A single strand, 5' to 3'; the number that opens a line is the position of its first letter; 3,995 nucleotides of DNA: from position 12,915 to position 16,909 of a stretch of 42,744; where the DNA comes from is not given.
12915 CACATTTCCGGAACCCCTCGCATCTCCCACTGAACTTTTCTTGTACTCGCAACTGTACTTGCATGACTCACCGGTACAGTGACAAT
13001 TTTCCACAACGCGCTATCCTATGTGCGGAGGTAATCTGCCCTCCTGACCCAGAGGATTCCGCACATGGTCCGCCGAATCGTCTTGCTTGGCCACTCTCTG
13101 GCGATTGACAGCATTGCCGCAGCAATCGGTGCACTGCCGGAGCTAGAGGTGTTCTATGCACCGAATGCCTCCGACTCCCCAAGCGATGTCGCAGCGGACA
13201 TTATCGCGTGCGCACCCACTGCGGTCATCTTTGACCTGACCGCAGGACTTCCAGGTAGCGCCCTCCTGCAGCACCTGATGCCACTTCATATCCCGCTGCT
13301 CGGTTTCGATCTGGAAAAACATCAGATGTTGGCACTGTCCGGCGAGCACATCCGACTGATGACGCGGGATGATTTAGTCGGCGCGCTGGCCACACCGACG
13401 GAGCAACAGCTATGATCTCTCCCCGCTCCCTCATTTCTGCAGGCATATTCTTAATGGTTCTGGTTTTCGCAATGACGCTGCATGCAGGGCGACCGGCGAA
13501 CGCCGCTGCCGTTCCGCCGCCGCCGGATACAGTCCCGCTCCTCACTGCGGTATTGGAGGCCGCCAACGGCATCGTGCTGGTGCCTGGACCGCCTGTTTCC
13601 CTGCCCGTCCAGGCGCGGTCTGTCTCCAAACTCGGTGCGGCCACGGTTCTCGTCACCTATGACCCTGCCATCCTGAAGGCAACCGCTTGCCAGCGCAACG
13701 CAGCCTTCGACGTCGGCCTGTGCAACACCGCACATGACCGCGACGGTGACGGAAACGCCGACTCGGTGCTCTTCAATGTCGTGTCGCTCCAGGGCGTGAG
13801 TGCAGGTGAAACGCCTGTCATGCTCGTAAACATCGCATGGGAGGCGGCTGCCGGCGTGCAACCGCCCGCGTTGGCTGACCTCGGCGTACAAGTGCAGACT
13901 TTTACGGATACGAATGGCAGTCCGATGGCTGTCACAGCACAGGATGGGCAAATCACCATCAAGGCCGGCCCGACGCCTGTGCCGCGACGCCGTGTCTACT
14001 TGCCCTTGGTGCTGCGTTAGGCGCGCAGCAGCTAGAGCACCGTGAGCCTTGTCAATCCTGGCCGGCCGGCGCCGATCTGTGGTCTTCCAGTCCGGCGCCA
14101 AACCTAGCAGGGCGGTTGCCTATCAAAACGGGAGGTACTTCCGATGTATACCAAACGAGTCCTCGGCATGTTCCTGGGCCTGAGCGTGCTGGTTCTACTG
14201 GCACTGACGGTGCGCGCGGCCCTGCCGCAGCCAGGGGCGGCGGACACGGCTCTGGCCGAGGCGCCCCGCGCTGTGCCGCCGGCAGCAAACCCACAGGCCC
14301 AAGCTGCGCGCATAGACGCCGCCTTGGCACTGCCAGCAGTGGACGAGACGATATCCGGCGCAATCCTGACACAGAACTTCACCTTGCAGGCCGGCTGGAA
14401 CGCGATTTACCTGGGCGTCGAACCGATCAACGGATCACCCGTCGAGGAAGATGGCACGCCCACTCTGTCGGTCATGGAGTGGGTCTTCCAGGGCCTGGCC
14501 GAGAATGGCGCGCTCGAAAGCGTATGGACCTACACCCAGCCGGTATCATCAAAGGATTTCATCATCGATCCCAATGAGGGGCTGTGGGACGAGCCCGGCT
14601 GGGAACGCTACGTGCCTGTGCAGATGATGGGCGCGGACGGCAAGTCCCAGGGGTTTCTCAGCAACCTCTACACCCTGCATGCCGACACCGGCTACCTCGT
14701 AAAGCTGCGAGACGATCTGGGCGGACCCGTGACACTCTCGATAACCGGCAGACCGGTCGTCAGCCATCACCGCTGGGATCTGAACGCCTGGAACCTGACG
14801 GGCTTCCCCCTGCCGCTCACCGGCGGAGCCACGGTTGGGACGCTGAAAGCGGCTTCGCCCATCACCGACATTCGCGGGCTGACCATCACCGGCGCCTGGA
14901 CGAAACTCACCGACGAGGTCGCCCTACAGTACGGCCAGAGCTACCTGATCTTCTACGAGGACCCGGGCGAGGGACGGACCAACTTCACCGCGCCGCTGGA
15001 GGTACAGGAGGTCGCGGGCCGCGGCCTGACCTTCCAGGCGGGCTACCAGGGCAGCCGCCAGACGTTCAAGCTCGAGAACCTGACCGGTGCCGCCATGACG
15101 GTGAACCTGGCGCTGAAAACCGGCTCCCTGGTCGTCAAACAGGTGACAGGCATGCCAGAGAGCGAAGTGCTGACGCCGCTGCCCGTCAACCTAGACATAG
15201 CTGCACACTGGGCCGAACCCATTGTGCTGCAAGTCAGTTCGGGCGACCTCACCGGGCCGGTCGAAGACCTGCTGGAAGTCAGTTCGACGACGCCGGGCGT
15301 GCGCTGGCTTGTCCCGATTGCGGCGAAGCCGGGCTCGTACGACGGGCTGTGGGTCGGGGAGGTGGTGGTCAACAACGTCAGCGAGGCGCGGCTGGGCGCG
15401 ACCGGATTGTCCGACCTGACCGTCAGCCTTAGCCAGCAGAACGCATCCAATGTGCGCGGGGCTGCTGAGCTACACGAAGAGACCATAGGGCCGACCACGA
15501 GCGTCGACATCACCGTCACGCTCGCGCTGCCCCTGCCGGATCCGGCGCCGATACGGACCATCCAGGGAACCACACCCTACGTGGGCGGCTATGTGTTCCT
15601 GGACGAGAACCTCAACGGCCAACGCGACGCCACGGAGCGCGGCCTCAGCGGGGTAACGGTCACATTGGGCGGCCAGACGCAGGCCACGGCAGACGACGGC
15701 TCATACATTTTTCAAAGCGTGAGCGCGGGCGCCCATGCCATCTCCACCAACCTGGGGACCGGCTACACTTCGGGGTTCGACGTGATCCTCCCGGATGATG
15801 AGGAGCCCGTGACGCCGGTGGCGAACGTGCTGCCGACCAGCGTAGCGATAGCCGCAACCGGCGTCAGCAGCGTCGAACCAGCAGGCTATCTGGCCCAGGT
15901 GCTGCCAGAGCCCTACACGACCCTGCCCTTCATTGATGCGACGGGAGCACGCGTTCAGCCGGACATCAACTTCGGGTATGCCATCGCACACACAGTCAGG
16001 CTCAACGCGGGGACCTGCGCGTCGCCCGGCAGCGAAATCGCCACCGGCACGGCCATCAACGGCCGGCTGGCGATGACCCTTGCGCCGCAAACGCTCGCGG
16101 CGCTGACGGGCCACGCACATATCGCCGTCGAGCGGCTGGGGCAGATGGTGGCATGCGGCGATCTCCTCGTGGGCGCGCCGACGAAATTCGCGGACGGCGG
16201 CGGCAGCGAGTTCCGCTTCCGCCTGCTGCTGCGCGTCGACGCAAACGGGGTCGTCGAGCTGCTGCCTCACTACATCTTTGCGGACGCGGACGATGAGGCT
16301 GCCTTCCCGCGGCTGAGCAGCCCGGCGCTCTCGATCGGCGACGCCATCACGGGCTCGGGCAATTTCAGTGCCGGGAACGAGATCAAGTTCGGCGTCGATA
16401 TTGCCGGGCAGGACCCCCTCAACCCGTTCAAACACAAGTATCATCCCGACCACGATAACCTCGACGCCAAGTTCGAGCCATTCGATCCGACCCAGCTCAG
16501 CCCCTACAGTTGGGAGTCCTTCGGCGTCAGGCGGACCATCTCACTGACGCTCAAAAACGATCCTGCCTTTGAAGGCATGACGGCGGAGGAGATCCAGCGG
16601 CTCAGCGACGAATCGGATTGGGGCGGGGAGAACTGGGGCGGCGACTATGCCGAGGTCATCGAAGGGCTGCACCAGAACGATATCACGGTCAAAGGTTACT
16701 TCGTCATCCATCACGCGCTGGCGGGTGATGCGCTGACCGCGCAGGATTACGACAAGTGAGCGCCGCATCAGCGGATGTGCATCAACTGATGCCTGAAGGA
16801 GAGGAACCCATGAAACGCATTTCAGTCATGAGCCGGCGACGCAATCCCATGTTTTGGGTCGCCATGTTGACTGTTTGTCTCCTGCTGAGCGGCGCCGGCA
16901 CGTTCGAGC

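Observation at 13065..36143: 23-kb five-gene cluster encoding a non-cellulosomal cohesin-dockerin surface assembly around a ~5,400-aa protein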

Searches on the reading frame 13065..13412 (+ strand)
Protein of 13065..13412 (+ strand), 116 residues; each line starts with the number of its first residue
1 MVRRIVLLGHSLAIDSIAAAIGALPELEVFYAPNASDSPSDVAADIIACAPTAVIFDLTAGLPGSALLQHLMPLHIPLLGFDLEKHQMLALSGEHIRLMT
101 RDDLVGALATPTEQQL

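Call 6: search_protein_families(library=pfam, proteins=[window:13065-13412:+], max_evalue=0.01)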
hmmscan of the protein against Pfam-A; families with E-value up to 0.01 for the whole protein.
window:13065-13412:+ (116 aa): 0 families

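Call 7: search_protein_families(library=ncbifam, proteins=[window:13065-13412:+], max_evalue=0.1)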
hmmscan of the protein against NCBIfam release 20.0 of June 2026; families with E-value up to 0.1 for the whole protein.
window:13065-13412:+ (116 aa): 0 families

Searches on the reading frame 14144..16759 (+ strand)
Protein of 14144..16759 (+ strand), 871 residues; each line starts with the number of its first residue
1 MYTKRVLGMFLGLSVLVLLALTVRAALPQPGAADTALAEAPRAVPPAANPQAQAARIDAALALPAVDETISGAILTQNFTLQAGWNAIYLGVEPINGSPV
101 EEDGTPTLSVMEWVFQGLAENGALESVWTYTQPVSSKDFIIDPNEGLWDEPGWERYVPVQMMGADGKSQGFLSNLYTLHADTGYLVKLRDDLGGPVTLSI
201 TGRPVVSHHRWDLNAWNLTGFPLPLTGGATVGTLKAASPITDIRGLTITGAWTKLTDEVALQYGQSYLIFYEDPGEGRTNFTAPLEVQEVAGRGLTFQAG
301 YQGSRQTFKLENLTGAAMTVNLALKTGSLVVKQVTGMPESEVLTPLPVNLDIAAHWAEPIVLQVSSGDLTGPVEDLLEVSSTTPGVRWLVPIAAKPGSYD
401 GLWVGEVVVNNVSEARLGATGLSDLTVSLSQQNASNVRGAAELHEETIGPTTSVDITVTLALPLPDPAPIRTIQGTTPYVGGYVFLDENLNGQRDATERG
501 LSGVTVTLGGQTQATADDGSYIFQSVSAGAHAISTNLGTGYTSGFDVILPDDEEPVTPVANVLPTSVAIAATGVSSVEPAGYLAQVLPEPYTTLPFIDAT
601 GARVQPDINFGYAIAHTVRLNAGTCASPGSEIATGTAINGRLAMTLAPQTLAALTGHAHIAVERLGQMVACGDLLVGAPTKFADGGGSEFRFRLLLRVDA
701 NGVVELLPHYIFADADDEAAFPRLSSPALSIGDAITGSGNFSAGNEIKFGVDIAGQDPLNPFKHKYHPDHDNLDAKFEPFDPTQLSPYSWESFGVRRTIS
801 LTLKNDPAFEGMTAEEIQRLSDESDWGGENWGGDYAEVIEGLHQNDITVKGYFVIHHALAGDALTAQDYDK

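Call 6: search_protein_families(library=pfam, proteins=[window:14144-16756:+], max_evalue=0.01)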
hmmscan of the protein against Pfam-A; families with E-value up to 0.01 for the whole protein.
window:14144-16756:+ (871 aa): 1 family
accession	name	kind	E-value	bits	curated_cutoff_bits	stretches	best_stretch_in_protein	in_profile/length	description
PF17210.9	SdrD_B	-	6.2e-10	39.7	29.7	1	480-543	3-72/112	SdrD B-like domain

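Call 7: search_protein_families(library=ncbifam, proteins=[window:14144-16756:+], max_evalue=0.1)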
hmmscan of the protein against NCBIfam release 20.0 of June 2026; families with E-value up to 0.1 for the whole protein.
window:14144-16756:+ (871 aa): 2 families
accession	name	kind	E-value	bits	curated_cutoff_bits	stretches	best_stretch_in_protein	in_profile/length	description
NF012181.0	MSCRAMM_SdrD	exception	9.1e-07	26.7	2500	1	480-543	795-864/1379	MSCRAMM family adhesin SdrD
NF000535.3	MSCRAMM_SdrC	exception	0.0004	18.5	1700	1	480-543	499-568/963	MSCRAMM family adhesin SdrC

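Call 12: find_encoding_contigs(protein=window:14144-16759:+, flank=10000, max_places=6)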
Protein window:14144-16759:+ (871 aa): no gene with exactly this product is on record in the collection.

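Call 13: find_homologous_proteins(query=window:14144-16756:+)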
Query window:14144-16756:+ (871 aa): 92 proteins with E <= 0.001 among 8000 candidates.
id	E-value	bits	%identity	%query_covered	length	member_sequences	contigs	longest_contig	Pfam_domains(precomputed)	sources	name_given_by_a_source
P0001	0.0e+0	1964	100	100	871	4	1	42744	PF17210.10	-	-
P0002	0.0e+0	1703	87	100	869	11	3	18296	PF17210.10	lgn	-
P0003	0.0e+0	1658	84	100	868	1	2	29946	PF17210.10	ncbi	-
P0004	0.0e+0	1384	71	100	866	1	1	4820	PF17210.10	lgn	-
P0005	0.0e+0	1058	60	93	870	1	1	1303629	PF17210.10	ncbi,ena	-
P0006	0.0e+0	1023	58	100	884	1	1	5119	PF17210.10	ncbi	-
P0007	0.0e+0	1013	57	96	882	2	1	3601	PF17210.10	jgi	jgi:SdrD B-like domain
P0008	1.3e-268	912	69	69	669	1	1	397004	PF17210.10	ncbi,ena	-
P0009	2.6e-223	762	46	100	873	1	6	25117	PF17210.10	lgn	-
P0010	2.3e-220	752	47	100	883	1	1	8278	PF13620.13,PF17210.10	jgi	jgi:hypothetical protein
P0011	9.1e-215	734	45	100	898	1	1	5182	PF13620.13,PF17210.10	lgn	-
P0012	5.6e-211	721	48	93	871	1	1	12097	PF13620.13,PF17210.10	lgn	-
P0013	1.3e-210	720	46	92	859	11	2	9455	PF17210.10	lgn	-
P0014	1.2e-209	717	48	92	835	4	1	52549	PF13620.13,PF17210.10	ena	-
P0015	2.5e-208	713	46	100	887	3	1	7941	PF13620.13,PF17210.10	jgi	jgi:hypothetical protein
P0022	2.2e-204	699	46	92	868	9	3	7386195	PF17210.10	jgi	jgi:hypothetical protein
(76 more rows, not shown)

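Call 14: find_encoding_contigs(protein=P0022, flank=10000, max_places=2)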
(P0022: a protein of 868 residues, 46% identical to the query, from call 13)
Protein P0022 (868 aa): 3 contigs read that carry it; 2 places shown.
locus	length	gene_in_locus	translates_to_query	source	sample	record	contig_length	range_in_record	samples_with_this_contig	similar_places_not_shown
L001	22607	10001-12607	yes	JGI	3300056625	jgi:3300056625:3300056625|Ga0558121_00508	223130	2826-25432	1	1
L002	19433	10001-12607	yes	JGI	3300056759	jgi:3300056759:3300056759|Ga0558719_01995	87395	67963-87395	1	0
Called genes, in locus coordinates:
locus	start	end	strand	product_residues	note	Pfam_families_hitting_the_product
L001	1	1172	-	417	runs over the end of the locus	PF01436:NHL (faint), PF08450:SGL (faint)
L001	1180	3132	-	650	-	PF00176:SNF2-rel_dom, PF00270:DEAD, PF04851:ResIII, PF00271:Helicase_C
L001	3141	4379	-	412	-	PF00109:ketoacyl-synt, PF00108:Thiolase_N (faint), PF02801:Ketoacyl-synt_C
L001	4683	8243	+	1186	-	PF00270:DEAD, PF00271:Helicase_C, PF16124:RecQ_Zn_bind (weak), PF00570:HRDC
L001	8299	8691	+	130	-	PF01741:MscL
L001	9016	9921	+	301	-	-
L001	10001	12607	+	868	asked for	PF17210:SdrD_B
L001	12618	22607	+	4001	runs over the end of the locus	-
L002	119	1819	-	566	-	PF00271:Helicase_C, PF01436:NHL (faint), PF08450:SGL (faint)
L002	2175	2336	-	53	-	-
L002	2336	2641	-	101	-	PF00176:SNF2-rel_dom, PF04851:ResIII (weak)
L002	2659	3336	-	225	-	PF00176:SNF2-rel_dom (weak)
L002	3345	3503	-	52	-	-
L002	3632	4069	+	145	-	-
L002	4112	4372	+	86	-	-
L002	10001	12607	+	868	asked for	PF17210:SdrD_B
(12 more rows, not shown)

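Call 15: find_encoding_contigs(protein=P0005, flank=10000, max_places=2)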
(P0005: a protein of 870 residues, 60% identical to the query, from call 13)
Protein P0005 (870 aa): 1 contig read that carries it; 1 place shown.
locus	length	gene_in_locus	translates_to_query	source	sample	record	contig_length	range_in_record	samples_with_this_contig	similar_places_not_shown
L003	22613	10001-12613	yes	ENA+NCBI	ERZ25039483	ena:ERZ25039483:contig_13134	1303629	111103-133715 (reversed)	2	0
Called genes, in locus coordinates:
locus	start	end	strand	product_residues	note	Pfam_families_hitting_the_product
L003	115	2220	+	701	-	PF00532:Peripla_BP_1, PF13407:Peripla_BP_4, PF00532:Peripla_BP_1, PF13407:Peripla_BP_4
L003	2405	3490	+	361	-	PF02653:BPD_transp_2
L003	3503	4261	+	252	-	PF00005:ABC_tran, PF02463:SMC_N (weak), PF09818:ABC_ATPase (faint), PF13304:AAA_21 (faint)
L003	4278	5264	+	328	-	PF09863:DUF2090 (weak), PF01791:DeoC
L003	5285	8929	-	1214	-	PF00486:Trans_reg_C (weak), PF03704:BTAD, PF13191:AAA_16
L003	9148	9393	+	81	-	-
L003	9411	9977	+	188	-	-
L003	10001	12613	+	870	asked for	PF17210:SdrD_B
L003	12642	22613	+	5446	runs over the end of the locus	PF13385:Laminin_G_3, PF00801:PKD, PF18911:PKD_4, PF00404:Dockerin_1 (faint)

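Call 96: search_solved_structures(query=A8, max_evalue=10, show_alignments=1)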
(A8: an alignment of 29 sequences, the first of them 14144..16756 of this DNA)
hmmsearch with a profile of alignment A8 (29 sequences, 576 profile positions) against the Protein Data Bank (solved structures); distinct sequences matched with E-value up to 10: 1.
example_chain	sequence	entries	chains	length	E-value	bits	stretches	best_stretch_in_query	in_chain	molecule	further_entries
6ahw_A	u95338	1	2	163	0.25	12.9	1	215-319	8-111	circular-permutated tRNA (cytidine(34)-2'-O)-methyltransferase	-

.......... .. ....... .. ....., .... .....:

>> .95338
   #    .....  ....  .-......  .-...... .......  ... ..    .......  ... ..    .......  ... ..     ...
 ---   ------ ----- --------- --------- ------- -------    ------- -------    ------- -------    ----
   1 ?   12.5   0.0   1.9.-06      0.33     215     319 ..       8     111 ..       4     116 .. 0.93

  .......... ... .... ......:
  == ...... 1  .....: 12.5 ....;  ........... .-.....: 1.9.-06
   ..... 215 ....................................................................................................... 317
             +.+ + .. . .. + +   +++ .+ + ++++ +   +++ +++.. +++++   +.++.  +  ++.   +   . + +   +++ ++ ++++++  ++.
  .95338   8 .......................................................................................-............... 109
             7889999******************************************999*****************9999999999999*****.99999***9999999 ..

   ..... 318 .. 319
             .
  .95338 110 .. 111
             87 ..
